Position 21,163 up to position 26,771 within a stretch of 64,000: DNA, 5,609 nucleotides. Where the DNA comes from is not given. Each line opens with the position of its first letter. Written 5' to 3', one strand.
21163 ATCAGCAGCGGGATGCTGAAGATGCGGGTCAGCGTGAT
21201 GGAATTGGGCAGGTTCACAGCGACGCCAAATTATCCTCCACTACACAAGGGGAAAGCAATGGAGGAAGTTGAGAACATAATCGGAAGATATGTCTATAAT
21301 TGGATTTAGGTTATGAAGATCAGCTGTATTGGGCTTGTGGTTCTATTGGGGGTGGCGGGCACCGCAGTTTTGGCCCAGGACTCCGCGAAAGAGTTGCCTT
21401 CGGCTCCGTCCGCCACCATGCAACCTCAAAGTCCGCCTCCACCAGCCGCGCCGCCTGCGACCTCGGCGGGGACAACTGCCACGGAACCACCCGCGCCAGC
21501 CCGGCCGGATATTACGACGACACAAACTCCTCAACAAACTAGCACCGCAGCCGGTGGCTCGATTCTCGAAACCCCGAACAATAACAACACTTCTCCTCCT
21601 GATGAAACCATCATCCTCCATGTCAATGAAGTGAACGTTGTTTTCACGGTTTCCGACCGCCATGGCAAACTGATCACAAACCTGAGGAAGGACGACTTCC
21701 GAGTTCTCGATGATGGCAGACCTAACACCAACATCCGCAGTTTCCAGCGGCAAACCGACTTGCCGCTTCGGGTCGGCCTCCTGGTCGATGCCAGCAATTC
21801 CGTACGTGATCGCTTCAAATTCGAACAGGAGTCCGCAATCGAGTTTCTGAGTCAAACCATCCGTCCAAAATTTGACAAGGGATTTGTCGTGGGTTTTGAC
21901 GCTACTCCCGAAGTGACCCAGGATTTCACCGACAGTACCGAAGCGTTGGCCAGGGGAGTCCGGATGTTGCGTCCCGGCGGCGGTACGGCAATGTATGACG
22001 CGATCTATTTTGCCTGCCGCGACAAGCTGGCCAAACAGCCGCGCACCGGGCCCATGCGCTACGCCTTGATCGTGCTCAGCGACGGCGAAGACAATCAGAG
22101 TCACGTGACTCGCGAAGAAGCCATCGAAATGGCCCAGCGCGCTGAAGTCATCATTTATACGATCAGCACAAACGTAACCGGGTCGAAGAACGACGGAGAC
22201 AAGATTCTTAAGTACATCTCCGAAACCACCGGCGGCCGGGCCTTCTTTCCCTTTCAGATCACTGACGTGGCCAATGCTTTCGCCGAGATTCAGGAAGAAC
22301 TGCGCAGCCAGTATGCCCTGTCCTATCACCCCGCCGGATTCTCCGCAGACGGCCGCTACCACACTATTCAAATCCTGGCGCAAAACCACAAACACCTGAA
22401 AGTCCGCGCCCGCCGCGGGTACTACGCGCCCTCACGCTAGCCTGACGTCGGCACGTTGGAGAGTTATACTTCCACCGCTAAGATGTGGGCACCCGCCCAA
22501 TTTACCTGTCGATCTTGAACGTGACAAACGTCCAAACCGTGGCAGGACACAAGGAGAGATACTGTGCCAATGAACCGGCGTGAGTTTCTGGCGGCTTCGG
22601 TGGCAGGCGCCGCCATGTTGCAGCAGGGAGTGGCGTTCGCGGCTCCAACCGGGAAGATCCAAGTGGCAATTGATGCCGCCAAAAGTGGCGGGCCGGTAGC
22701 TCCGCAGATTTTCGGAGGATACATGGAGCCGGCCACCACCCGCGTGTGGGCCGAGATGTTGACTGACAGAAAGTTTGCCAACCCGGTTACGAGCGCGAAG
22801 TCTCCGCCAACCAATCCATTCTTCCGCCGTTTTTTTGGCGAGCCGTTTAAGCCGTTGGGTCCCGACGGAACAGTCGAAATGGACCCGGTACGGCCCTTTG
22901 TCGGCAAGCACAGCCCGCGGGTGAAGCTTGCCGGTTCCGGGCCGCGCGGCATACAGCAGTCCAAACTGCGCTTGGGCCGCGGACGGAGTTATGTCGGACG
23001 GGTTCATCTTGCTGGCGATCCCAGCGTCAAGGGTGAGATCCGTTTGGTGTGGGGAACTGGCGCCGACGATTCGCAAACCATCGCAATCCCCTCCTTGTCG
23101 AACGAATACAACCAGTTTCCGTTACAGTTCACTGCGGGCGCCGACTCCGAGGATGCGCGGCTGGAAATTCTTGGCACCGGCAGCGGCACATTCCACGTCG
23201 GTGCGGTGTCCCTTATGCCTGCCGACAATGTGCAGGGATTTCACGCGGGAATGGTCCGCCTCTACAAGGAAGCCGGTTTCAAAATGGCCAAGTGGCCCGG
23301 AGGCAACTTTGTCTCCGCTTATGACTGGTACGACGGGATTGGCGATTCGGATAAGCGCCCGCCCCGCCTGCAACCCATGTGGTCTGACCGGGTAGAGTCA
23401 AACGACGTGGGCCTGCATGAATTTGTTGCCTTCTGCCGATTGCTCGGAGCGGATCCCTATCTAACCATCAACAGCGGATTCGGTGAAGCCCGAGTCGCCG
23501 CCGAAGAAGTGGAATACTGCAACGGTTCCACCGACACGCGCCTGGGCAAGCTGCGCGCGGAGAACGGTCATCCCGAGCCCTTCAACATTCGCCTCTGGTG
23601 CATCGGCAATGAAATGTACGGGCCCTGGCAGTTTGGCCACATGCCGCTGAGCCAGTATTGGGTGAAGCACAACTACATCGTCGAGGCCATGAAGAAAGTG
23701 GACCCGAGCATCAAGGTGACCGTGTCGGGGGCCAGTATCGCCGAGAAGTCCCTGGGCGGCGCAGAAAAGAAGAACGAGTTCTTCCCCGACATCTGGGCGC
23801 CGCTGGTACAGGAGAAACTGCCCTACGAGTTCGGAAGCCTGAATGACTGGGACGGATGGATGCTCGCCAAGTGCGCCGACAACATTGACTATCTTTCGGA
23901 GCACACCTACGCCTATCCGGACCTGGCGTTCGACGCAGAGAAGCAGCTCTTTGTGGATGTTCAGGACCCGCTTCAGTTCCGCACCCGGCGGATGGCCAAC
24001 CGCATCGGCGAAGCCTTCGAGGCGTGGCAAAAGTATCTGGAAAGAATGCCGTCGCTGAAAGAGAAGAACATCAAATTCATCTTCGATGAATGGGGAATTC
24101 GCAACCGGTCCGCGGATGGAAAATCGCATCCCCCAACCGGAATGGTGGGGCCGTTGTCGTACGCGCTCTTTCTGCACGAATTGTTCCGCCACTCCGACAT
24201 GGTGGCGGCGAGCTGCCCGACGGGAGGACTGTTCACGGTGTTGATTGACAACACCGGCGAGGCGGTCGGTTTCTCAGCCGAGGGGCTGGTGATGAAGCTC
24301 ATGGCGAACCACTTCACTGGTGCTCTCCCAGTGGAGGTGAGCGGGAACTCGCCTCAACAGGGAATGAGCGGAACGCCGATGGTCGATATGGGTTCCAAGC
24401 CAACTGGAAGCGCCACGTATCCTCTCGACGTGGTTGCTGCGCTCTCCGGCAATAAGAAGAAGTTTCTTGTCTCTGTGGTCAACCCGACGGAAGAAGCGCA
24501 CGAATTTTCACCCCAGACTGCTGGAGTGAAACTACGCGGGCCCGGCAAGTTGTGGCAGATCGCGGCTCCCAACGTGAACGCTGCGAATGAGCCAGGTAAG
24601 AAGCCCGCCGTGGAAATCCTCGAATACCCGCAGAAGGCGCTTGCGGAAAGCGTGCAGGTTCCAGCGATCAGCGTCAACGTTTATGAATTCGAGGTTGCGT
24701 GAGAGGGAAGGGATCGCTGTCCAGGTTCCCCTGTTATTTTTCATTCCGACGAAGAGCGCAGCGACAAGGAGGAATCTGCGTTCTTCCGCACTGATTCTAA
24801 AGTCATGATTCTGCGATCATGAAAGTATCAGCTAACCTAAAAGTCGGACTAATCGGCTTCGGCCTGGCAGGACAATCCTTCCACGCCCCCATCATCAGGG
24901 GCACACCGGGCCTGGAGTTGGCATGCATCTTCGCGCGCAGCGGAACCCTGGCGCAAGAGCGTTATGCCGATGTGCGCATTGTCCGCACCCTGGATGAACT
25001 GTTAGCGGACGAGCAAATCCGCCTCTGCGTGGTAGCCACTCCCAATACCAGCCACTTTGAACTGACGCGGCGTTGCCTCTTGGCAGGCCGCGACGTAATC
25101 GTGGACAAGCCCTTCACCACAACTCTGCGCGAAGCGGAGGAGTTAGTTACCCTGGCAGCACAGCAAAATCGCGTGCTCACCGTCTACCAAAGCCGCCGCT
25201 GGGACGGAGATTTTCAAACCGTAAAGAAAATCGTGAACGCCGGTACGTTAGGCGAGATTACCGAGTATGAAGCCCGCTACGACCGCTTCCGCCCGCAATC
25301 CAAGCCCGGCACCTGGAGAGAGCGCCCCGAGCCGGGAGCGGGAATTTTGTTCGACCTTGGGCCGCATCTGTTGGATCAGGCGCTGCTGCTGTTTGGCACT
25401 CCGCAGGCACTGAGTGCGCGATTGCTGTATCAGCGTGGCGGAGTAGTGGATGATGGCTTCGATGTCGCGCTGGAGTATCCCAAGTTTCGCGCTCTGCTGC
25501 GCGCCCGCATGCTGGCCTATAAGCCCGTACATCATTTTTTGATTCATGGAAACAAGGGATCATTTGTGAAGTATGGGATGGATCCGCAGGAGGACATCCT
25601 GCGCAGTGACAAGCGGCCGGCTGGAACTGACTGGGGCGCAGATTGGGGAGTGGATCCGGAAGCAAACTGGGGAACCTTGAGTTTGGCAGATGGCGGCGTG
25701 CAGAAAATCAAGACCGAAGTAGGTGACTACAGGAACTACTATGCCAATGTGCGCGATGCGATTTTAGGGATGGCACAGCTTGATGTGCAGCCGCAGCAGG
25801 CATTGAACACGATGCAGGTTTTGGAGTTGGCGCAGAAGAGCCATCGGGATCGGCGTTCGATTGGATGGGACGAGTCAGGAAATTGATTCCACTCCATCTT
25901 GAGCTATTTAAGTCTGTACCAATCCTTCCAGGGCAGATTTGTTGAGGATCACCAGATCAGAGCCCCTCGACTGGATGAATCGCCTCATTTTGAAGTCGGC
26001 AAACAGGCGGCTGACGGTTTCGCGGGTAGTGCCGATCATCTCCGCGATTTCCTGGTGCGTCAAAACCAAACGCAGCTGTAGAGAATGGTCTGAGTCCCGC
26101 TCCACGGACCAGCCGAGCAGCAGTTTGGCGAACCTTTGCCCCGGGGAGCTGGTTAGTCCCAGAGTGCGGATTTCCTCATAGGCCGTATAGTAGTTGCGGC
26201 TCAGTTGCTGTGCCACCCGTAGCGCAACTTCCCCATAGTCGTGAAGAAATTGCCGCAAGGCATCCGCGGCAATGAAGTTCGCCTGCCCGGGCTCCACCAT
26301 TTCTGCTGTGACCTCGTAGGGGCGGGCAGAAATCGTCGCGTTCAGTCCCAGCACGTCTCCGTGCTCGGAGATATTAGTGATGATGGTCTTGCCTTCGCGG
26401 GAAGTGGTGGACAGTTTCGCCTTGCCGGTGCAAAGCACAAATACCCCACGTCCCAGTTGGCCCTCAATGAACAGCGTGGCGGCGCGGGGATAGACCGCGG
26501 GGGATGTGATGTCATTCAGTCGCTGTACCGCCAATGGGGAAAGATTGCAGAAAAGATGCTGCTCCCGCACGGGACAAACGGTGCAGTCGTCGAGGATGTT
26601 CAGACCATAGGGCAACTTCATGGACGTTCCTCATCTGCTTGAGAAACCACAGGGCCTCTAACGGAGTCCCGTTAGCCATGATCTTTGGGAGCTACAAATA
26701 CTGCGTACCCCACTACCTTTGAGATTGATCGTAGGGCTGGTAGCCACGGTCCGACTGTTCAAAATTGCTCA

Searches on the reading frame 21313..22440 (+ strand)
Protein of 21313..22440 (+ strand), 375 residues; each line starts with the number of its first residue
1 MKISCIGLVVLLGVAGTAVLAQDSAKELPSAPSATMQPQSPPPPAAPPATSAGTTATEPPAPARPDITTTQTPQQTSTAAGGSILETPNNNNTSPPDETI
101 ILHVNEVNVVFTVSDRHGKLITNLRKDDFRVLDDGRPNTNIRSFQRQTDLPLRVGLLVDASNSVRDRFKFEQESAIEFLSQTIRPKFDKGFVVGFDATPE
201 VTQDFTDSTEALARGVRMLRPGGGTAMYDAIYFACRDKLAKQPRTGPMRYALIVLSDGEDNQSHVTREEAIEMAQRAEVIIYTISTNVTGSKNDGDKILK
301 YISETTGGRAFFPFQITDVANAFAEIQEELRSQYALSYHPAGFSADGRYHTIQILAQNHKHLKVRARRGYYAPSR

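Call 77: search_protein_families(library=pfam, proteins=[window:21313-22440:+], max_evalue=0.00001)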
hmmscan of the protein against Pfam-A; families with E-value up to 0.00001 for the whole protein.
window:21313-22440:+ (375 aa): 2 families
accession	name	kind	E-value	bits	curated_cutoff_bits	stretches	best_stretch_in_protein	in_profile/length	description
PF00092.34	VWA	-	8.4e-10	39.6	23.8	1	156-327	4-172/174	von Willebrand factor type A domain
PF13519.12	VWA_2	-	1.3e-08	35.8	27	1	156-258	3-106/107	von Willebrand factor type A domain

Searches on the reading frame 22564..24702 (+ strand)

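Call 77: search_protein_families(library=pfam, proteins=[window:22564-24702:+], max_evalue=0.00001)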
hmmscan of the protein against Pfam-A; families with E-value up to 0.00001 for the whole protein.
window:22564-24702:+ (712 aa): 1 family
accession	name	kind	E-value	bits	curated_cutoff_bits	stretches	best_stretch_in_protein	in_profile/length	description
PF22848.2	ASD1_dom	-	7e-09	36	22.2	0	316-350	114-149/239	Alpha-L-arabinofuranosidase 1 domain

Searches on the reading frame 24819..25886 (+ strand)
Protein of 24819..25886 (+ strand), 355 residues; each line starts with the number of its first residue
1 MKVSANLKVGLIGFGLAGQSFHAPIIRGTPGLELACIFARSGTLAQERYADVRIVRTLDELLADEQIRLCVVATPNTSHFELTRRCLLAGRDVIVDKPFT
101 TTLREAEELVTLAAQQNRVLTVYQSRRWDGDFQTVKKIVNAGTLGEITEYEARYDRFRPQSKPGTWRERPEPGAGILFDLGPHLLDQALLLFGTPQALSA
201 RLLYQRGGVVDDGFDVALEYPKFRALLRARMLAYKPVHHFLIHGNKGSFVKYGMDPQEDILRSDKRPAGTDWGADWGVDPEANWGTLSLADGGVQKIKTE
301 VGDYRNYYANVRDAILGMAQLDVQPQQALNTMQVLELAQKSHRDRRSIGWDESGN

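Call 77: search_protein_families(library=pfam, proteins=[window:24819-25886:+], max_evalue=0.00001)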
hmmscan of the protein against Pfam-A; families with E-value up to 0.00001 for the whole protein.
window:24819-25886:+ (355 aa): 3 families
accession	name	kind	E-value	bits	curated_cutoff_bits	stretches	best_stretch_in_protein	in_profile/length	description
PF02894.22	GFO_IDH_MocA_C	-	2.9e-31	109.4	22.9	1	136-347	1-215/218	Oxidoreductase family, C-terminal alpha/beta domain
PF22725.1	GFO_IDH_MocA_C3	-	9.1e-27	94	27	1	132-249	1-123/124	GFO/IDH/MocA C-terminal domain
PF01408.29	GFO_IDH_MocA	-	1.1e-25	91.1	24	1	7-123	1-119/120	Oxidoreductase family, NAD-binding Rossmann fold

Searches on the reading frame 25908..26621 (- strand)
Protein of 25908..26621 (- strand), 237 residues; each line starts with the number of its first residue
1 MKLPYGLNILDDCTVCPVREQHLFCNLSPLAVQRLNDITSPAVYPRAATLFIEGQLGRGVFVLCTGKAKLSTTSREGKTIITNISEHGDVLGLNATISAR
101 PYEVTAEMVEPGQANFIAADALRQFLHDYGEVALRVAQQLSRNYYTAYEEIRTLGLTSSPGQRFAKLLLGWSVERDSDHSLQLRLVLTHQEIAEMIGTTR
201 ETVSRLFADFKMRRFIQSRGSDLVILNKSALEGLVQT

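Call 77: search_protein_families(library=pfam, proteins=[window:25908-26621:-], max_evalue=0.00001)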
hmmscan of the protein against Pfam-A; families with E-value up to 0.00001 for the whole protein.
window:25908-26621:- (237 aa): 3 families
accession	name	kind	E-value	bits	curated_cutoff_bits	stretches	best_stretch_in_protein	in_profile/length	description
PF13545.12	HTH_Crp_2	-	4e-17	62.4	27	1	162-232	1-68/70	Crp-like helix-turn-helix domain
PF00027.35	cNMP_binding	-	9.1e-13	48.4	27.5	1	43-128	3-88/89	Cyclic nucleotide-binding domain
PF00325.26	Crp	-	7.2e-11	42.1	21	1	185-212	1-28/32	Bacterial regulatory proteins, crp family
